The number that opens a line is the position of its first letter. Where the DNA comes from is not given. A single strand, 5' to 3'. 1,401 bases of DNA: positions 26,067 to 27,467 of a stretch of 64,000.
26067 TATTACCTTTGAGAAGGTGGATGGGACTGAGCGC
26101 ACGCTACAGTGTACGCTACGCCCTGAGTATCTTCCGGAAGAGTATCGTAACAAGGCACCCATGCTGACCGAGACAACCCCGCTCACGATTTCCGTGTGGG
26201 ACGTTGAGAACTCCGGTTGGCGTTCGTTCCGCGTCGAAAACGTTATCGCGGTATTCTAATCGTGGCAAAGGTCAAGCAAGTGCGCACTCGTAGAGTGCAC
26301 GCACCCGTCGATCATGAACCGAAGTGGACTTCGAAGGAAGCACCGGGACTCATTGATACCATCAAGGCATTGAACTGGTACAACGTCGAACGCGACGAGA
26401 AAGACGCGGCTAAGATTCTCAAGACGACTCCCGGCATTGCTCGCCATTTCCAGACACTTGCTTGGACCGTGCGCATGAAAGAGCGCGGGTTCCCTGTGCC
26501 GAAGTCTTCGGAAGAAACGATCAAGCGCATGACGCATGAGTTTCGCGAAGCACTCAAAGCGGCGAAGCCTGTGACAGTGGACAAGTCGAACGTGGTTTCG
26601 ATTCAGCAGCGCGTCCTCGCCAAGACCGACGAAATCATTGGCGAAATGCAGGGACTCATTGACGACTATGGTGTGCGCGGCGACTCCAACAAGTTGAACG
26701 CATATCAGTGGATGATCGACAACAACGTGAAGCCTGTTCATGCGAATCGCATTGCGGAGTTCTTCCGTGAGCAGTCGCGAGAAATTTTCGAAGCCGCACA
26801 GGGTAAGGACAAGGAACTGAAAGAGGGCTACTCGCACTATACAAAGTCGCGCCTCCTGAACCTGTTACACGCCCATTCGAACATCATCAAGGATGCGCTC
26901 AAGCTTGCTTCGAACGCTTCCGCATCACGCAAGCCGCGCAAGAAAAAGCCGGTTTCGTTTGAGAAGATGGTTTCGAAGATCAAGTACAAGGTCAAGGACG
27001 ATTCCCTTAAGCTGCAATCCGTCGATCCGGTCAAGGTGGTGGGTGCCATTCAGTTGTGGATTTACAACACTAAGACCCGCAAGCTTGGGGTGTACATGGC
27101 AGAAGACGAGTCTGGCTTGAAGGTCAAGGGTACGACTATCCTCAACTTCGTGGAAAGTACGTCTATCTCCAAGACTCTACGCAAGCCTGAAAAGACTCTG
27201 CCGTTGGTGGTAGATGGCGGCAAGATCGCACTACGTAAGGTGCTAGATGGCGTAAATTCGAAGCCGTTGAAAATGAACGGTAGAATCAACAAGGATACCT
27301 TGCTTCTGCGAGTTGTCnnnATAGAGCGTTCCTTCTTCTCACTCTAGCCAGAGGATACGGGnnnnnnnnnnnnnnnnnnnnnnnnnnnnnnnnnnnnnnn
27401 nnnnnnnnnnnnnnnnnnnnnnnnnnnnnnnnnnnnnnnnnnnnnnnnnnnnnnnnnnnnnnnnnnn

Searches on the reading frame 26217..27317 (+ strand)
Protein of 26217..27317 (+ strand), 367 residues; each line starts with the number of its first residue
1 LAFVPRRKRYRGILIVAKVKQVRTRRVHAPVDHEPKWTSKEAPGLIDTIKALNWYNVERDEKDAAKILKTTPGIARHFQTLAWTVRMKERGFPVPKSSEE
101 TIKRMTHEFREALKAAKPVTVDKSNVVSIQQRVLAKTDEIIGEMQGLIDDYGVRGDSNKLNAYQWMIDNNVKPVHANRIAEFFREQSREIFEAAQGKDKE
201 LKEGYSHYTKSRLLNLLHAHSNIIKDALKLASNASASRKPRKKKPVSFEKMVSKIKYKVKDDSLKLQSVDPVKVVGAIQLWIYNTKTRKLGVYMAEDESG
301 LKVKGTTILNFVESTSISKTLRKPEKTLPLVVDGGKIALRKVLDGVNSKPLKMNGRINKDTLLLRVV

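Call 21: search_protein_families(library=pfam, alignment_id=A1, max_evalue=0.001)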
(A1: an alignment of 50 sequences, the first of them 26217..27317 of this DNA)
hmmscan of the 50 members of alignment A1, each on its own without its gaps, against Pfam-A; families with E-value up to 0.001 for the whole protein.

A. member 1, window:26217-27317:+ (367 aa): 0 families

B. families by the number of members that match (of 50 scanned): 26 families (the first 25 are shown)
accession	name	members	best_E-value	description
PF10902.13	WYL_2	2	5.9e-16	WYL_2, Sm-like SH3 beta-barrel fold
PF04095.22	NAPRTase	1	3.7e-58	Nicotinate phosphoribosyltransferase (NAPRTase) family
PF25043.1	DUF7788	1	2.3e-46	Domain of unknown function (DUF7788)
PF18127.6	NAMPT_N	1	1.2e-33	Nicotinamide phosphoribosyltransferase, N-terminal domain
PF23837.1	DUF7207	1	6.9e-33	Family of unknown function (DUF7207)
PF17338.8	GP88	1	1.1e-28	Gene product 88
PF11443.14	DUF2828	1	3.1e-28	Domain of unknown function (DUF2828)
PF01145.31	Band_7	1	4.7e-22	SPFH domain / Band 7 family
PF00293.34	NUDIX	1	6.1e-21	NUDIX domain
PF14279.12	HNH_5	1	4.1e-18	HNH endonuclease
PF14743.12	DNA_ligase_OB_2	1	3e-15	DNA ligase OB-like domain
PF01844.29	HNH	1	4.9e-15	HNH endonuclease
PF13671.12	AAA_33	1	3.4e-14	AAA domain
PF01467.32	CTP_transf_like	1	1.6e-11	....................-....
PF13640.12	2OG-FeII_Oxy_3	1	1.9e-11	2OG-Fe(II) oxygenase superfamily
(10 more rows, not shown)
